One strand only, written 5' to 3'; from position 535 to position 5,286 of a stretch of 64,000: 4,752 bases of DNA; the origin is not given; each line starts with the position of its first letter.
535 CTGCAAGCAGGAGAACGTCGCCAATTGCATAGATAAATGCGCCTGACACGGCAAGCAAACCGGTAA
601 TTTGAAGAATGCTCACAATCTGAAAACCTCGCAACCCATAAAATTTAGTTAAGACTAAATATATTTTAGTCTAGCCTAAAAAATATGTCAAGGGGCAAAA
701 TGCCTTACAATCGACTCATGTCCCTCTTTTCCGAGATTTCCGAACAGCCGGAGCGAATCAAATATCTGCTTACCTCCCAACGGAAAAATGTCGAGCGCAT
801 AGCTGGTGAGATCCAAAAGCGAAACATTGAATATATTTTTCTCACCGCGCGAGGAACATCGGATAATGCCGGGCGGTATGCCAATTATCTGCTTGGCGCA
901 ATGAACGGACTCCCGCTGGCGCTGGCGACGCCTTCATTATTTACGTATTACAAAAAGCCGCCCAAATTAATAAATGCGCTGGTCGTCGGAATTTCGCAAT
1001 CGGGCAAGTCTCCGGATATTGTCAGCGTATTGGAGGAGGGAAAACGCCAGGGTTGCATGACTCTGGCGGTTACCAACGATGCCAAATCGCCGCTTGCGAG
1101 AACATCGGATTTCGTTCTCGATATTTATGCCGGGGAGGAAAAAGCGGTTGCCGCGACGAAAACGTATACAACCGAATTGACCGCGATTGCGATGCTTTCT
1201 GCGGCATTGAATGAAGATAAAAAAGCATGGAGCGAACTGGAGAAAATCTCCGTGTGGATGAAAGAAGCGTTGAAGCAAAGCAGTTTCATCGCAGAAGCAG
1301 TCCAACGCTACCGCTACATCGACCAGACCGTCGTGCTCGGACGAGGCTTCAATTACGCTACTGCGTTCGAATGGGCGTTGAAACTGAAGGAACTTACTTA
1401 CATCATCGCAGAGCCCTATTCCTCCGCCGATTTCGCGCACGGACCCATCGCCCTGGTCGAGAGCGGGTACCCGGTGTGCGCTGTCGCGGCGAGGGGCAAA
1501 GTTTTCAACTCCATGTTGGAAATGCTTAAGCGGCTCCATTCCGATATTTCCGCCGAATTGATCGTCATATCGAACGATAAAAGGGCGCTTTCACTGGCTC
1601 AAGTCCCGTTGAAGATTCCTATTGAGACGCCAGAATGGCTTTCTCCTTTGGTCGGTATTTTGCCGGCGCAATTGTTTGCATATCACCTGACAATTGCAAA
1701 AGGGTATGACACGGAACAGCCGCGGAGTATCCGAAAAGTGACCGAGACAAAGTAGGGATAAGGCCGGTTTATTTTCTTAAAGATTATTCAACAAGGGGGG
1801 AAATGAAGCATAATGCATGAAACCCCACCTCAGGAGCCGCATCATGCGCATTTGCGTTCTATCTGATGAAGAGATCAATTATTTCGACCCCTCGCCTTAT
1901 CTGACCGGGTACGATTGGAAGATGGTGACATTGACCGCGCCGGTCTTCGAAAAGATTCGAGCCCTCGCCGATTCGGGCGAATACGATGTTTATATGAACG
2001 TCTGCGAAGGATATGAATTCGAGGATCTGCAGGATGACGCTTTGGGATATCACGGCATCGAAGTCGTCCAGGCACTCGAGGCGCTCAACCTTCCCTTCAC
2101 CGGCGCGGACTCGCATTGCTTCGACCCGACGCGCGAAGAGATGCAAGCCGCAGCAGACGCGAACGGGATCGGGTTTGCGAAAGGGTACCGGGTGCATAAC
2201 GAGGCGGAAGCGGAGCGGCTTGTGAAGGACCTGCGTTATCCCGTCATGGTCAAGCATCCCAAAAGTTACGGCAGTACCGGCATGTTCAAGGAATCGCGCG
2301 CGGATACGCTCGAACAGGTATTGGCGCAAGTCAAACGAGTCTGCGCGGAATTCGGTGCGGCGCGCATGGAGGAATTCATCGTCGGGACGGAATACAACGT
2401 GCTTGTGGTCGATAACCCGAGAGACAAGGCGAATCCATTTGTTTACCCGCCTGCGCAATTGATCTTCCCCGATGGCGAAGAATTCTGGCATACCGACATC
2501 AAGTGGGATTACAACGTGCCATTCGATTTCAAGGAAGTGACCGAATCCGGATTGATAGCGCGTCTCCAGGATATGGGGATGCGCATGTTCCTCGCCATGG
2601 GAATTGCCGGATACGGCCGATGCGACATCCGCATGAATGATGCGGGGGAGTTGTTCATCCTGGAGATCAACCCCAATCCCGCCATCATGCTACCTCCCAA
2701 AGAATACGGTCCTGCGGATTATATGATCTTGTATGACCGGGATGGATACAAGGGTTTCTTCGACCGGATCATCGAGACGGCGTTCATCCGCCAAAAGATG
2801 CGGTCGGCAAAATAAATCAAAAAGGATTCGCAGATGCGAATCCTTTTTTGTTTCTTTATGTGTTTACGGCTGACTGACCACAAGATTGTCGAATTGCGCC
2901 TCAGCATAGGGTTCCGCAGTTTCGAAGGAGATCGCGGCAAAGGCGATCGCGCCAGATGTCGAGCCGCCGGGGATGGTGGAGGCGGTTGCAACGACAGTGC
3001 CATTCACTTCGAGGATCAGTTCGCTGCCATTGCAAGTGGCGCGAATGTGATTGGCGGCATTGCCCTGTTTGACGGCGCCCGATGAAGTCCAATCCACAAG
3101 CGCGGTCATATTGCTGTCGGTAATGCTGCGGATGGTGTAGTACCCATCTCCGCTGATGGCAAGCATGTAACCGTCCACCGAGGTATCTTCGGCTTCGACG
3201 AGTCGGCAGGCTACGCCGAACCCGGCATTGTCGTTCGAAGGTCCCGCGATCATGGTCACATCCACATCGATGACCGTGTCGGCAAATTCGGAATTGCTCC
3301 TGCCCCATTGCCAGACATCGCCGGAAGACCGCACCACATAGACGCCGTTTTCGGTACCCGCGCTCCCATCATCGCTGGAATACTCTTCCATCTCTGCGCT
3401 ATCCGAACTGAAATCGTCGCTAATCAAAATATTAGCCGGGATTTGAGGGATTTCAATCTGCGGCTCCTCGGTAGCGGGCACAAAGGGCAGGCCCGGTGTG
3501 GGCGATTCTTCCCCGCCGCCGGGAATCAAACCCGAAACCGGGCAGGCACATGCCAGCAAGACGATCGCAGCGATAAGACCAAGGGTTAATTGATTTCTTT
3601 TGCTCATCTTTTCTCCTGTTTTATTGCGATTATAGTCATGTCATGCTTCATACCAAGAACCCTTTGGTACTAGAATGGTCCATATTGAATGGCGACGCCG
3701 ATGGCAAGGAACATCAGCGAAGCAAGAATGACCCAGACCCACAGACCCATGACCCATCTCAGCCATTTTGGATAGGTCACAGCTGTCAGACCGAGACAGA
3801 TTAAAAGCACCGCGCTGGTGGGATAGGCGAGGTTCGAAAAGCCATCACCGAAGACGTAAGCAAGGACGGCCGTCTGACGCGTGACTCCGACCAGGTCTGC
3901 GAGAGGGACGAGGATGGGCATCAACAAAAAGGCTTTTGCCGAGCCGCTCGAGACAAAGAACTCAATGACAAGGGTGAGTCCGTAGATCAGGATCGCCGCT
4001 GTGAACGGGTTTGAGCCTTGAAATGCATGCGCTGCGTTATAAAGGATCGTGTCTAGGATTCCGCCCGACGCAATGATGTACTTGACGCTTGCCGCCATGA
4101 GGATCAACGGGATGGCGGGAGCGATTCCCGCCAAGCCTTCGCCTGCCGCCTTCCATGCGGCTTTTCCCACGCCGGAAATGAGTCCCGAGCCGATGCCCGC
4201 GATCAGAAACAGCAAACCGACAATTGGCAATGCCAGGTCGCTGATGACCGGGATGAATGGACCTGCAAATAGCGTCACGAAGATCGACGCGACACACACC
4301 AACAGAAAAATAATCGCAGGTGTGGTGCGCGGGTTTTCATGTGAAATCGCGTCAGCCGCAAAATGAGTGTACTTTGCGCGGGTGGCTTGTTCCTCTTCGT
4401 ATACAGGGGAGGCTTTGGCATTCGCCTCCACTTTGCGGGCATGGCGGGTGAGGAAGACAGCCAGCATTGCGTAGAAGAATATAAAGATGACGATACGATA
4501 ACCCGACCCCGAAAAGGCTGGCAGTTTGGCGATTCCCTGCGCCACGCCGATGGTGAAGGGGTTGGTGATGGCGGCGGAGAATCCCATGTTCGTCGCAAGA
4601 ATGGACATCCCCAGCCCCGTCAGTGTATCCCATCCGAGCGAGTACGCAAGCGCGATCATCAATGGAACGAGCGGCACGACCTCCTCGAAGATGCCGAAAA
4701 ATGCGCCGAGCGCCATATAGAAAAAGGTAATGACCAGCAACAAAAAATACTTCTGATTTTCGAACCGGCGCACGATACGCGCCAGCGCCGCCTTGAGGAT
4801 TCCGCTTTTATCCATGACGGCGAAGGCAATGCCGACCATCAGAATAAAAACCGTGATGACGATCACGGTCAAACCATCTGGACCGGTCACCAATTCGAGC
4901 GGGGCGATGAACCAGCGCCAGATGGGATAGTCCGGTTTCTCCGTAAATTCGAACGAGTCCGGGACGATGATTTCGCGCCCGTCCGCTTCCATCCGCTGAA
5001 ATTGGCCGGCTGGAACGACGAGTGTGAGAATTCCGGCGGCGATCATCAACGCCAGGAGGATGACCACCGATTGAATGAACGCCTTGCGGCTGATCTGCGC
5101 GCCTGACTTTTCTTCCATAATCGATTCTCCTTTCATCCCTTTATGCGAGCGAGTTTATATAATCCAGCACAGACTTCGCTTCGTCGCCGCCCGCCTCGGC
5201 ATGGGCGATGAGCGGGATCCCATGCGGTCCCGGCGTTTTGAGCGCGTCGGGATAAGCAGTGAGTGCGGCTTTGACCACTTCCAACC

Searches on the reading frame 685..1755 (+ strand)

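Call 15: search_protein_families(library=pfam, proteins=[window:685-1755:+], max_evalue=0.00001)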
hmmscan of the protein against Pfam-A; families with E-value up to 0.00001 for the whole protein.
window:685-1755:+ (356 aa): 1 family
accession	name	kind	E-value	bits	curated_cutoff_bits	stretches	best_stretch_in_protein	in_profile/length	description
PF01380.27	SIS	-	7.1e-30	103.9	25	2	50-171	7-128/131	SIS domain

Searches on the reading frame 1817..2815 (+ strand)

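Call 15: search_protein_families(library=pfam, proteins=[window:1817-2815:+], max_evalue=0.00001)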
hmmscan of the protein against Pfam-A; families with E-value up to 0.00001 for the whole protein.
window:1817-2815:+ (332 aa): 1 family
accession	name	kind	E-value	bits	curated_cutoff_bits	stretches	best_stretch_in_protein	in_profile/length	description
PF07478.18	Dala_Dala_lig_C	-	6.7e-14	52.3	24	1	126-289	22-177/204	D-ala D-ala ligase C-terminus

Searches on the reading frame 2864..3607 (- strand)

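Call 31: search_protein_families(library=pfam, proteins=[window:2864-3607:-], max_evalue=0.0001)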
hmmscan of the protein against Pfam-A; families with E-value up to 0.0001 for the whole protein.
window:2864-3607:- (247 aa): 1 family
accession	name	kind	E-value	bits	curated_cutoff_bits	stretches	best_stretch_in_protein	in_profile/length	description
PF06439.18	3keto-disac_hyd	-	3.6e-07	30.9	26.8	1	84-242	27-184/187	3-keto-disaccharide hydrolase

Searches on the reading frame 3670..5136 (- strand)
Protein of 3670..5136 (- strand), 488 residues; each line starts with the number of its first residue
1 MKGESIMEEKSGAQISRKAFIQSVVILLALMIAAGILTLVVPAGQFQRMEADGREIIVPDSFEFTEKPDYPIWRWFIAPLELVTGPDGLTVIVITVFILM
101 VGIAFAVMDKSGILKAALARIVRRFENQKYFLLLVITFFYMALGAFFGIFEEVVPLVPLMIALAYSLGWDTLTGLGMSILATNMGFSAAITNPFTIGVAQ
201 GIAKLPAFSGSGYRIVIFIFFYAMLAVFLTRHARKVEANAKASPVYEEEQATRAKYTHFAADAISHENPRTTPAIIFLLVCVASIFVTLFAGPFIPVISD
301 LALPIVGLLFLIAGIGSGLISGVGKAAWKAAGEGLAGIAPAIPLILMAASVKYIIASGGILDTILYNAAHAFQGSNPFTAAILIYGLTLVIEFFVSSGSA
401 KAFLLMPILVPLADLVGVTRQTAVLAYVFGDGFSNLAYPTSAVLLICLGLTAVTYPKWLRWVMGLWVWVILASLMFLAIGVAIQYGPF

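Call 15: search_protein_families(library=pfam, proteins=[window:3670-5136:-], max_evalue=0.00001)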
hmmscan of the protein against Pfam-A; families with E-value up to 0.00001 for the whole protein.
window:3670-5136:- (488 aa): 2 families
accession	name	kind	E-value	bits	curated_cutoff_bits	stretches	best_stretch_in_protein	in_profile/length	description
PF03606.21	DcuC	-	6.1e-65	220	23.1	1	23-480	4-459/461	C4-dicarboxylate anaerobic carrier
PF03806.19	ABG_transport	-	1.7e-06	27.1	27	1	95-457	83-458/502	AbgT putative transporter family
